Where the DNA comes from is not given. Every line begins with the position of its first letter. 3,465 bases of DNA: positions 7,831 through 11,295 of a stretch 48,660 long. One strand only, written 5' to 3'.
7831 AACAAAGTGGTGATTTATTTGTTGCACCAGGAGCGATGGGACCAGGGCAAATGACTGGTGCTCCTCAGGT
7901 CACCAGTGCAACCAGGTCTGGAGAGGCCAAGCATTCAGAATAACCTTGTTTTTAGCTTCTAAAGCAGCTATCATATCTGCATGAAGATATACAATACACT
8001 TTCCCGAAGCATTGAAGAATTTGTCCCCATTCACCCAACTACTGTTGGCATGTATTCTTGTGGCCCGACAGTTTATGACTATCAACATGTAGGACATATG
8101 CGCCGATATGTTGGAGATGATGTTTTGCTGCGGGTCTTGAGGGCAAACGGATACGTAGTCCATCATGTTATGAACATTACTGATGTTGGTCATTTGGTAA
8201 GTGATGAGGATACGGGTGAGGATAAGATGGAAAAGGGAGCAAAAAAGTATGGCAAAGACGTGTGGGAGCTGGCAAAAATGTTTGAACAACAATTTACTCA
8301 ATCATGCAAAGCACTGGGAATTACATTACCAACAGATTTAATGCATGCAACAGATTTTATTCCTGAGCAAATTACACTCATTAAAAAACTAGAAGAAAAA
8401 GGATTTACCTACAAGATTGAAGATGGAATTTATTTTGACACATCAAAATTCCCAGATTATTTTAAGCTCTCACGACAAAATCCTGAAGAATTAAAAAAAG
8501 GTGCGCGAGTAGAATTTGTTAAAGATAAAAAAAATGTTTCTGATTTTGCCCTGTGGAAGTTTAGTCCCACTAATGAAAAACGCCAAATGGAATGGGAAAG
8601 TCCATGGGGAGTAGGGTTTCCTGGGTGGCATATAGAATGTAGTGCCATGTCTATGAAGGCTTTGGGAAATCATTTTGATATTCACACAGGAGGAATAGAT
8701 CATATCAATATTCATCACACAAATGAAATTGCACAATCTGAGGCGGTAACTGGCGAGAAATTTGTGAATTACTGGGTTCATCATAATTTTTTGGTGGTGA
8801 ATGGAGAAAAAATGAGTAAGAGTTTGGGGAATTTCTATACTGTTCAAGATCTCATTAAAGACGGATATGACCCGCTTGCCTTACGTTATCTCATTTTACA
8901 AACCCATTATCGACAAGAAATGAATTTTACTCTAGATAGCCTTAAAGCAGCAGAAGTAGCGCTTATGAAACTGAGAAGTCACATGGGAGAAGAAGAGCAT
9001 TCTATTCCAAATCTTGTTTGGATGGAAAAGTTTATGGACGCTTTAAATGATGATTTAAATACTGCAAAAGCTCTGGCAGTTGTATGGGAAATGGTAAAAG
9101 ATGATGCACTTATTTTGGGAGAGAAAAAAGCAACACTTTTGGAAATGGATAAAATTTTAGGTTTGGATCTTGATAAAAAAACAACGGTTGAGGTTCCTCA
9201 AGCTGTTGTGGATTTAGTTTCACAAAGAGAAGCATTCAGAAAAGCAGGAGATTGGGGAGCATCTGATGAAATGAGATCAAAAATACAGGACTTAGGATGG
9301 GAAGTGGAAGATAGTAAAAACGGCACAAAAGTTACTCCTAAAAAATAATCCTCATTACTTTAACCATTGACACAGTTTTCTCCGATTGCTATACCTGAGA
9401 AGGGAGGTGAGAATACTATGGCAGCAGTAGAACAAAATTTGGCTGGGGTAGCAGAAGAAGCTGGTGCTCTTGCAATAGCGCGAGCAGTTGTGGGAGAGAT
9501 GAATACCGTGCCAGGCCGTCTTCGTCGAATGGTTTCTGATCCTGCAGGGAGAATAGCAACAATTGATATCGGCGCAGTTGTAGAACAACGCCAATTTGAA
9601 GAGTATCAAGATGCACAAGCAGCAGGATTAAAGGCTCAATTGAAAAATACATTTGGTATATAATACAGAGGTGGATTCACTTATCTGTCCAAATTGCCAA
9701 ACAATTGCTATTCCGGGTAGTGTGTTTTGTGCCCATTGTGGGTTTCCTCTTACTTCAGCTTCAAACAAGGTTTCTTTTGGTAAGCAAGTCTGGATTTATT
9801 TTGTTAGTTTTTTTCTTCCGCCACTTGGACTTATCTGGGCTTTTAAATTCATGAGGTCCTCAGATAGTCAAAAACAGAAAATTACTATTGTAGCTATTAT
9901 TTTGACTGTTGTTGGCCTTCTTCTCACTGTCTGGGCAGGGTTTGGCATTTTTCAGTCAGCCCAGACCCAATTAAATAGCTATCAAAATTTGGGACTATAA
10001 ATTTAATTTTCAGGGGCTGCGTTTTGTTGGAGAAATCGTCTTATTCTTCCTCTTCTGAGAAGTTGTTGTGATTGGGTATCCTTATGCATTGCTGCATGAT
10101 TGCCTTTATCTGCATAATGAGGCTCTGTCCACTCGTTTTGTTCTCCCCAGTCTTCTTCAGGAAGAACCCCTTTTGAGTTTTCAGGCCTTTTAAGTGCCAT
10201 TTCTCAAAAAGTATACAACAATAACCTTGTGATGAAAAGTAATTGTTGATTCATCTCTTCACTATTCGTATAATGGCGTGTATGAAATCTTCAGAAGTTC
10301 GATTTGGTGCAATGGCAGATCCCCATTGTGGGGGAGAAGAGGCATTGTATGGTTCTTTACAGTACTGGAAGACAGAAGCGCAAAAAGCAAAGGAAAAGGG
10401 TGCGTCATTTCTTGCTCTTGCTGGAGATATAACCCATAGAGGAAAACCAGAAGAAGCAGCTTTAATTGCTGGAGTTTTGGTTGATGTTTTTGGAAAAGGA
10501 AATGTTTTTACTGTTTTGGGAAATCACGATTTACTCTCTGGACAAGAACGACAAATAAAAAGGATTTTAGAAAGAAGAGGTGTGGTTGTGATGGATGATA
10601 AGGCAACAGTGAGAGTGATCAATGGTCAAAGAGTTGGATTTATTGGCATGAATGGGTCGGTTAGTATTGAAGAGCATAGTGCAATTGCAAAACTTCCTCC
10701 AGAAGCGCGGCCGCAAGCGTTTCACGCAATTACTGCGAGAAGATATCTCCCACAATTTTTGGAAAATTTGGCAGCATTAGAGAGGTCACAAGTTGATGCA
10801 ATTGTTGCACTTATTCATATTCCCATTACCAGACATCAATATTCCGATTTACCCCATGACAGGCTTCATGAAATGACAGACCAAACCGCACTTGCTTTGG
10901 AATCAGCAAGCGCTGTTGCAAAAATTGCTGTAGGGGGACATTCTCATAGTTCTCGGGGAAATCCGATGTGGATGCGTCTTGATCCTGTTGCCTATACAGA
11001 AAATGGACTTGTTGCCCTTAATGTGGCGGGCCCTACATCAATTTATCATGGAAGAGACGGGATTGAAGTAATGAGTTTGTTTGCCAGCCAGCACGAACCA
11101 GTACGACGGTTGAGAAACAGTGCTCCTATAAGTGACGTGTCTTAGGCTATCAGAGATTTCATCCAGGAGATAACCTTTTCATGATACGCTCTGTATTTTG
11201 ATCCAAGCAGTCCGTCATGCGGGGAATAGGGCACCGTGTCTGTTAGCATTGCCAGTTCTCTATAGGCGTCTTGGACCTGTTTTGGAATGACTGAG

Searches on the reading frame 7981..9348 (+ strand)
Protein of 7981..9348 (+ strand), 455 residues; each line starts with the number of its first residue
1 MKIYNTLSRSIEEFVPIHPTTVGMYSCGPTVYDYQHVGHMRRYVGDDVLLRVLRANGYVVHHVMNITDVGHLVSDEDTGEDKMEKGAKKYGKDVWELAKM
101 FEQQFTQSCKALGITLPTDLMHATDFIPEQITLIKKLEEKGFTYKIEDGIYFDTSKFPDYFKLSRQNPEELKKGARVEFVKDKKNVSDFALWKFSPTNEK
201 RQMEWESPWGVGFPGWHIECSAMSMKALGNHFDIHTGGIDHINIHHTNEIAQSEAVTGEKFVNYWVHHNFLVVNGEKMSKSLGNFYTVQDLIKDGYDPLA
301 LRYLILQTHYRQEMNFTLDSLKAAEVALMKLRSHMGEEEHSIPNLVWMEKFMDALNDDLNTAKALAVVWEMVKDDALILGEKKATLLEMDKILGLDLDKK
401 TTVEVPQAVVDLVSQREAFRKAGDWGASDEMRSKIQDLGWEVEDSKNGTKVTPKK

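Call 26: search_protein_families(library=pfam, proteins=[window:7981-9348:+], max_evalue=0.001)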
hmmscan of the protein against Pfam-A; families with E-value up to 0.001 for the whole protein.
window:7981-9348:+ (455 aa): 6 families
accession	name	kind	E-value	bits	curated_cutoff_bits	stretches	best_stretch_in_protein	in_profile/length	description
PF01406.26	tRNA-synt_1e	-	8.9e-101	337.7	27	1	14-324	2-299/301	tRNA synthetases class I (C) catalytic domain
PF09334.17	tRNA-synt_1g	-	4e-13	49.3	20.1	2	246-321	296-371/391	tRNA synthetases class I (M)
PF00133.28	tRNA-synt_1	-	8.9e-11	41.6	22.7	1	232-316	329-413/414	tRNA synthetases class I (I, L, M and V)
PF09190.17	DALR_2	-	8.3e-08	33.1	22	1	350-374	1-25/57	DALR domain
PF01921.24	tRNA-synt_1f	-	1.9e-05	24.2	27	1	237-324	240-328/360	tRNA synthetases class I (K)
PF23493.1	CysS_C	-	0.0002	21.8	23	1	404-448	3-47/51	Cysteinyl-tRNA ligase anticodon binding domain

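Call 28: find_related_loci(query=window:7981-9345:+, collection=genome_contigs, flank=1000)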
Query window:7981-9345:+ (455 aa) in genome_contigs; peptide patterns used: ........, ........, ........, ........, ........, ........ (x = any residue, [..] = any of these).
183 stretches matched a pattern; 175 encode a relative of the query (tblastn E <= 1e-3); the best 80 are kept; 80 distinct loci.
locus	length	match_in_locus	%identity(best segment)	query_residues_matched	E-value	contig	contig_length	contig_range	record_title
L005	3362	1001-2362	74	1-455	0e+0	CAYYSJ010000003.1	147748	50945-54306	MAG TPA_asm: uncultured Gammaproteobacteria bacterium isolate SRP272529_co1_214 genome assembly, contig: NODE_65_length_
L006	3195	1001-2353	68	1-451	0e+0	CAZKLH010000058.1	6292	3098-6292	MAG TPA_asm: uncultured Gammaproteobacteria bacterium isolate SRP200132_co1_753 genome assembly, contig: NODE_23552_leng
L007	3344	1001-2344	68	1-444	0e+0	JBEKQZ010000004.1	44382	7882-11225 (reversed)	MAG: Candidatus Levyibacteriota bacterium isolate SPRUCE 49 SPRUCE_49_4, whole genome shotgun sequence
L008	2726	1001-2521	64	1-454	0e+0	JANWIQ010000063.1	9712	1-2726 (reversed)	MAG: Candidatus Paceibacterota bacterium isolate CRAIB_MAG45 c_000000075095, whole genome shotgun sequence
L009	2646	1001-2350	67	1-444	0e+0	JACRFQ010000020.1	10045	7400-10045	MAG: Candidatus Levyibacteriota bacterium isolate NC_groundwater_1729_Pr3_B-0.1um_34_132 SR-2_scaffold_141_921155, whole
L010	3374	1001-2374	65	1-453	0e+0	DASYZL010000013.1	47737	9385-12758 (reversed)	MAG TPA_asm: Patescibacteria group bacterium isolate SMAG_U6361 k141_568327, whole genome shotgun sequence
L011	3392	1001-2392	65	1-454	0e+0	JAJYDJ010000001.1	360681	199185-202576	MAG: bacterium isolate BP9.bin93 NODE_17_length_360681_cov_2.755842, whole genome shotgun sequence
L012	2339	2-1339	66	6-445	0e+0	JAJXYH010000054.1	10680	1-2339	MAG: bacterium isolate BP6.bin75 NODE_10875_length_10680_cov_1.519852, whole genome shotgun sequence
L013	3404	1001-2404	61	1-451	0e+0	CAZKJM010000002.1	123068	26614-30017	MAG TPA_asm: uncultured Gammaproteobacteria bacterium isolate binchicken_co20_415 genome assembly, contig: NODE_380_leng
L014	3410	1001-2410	59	1-451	0e+0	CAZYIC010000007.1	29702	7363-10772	MAG TPA_asm: uncultured Gammaproteobacteria bacterium isolate binchicken_co38_456 genome assembly, contig: NODE_3192_len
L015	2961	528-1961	57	1-444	0e+0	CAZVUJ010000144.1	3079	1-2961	MAG TPA_asm: uncultured Pseudomonadales bacterium isolate SRP192515_co2_107 genome assembly, contig: NODE_31713_length_3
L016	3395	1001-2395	70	1-454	0e+0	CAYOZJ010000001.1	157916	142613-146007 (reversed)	MAG TPA_asm: uncultured Gammaproteobacteria bacterium isolate SRP200132_co1_666 genome assembly, contig: NODE_83_length_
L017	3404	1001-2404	57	1-451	4e-175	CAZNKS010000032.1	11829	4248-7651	MAG TPA_asm: uncultured Pseudomonadales bacterium isolate SRP170004_co1_558 genome assembly, contig: NODE_8739_length_11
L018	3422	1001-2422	55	1-454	3e-169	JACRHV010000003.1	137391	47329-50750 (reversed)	MAG: Candidatus Paceibacterota bacterium isolate NC_groundwater_1786_Pr3_B-0.1um_43_18 SR-2_scaffold_141_839314, whole g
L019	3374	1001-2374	55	1-454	2e-167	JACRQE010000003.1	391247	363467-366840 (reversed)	MAG: Candidatus Uhrbacteria bacterium isolate NC_groundwater_2005_Pr3_S-0.65um_55_6 SR2-18-Sp65_coassembly_scaffold_9870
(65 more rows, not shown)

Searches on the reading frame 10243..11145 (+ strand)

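Call 26: search_protein_families(library=pfam, proteins=[window:10243-11145:+], max_evalue=0.001)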
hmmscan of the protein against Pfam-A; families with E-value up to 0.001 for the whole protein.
window:10243-11145:+ (300 aa): 2 families
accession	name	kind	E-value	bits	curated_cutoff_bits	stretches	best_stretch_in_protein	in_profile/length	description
PF00149.33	Metallophos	-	1.4e-11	45.6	21.5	1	20-236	2-190/191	Calcineurin-like phosphoesterase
PF09587.15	PGA_cap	-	0.00037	20.5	27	1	121-251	124-246/255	Bacterial capsule synthesis protein PGA_cap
